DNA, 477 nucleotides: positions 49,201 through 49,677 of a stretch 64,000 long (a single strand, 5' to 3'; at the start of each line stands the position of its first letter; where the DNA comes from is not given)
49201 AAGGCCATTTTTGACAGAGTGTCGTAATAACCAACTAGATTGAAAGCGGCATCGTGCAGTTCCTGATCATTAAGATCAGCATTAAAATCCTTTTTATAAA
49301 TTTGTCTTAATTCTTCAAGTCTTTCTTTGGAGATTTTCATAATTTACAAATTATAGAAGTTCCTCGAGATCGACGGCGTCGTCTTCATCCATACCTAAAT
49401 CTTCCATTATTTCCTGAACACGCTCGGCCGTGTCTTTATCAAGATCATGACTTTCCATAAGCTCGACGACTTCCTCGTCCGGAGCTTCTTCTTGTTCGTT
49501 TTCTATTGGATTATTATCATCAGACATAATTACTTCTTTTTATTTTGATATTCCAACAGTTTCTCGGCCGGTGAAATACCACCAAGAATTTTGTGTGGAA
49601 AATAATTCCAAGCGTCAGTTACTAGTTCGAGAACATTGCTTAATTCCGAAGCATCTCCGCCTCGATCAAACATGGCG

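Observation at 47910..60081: Eleven co-directional, almost gapless genes link AbiE, Type III RM and unknowns into one super-operon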

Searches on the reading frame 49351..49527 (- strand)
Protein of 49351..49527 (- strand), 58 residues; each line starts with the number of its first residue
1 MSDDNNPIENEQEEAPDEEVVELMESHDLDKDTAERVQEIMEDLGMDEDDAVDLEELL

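Call 39: search_protein_families(library=phrogs, proteins=[window:49351-49527:-], max_evalue=0.01)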
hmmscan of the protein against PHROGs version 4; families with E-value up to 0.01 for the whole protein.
window:49351-49527:- (58 aa): 0 families

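Call 58: search_protein_families(library=pfam, proteins=[window:49351-49527:-], max_evalue=0.05)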
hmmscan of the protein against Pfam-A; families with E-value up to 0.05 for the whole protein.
window:49351-49527:- (58 aa): 2 families
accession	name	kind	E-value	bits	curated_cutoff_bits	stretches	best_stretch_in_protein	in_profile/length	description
PF08519.17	RFC1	-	0.0099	16.4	23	1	6-46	94-134/158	Replication factor RFC1 C terminal domain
PF03861.19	ANTAR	-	0.02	15.1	27.3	0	40-53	20-33/54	ANTAR domain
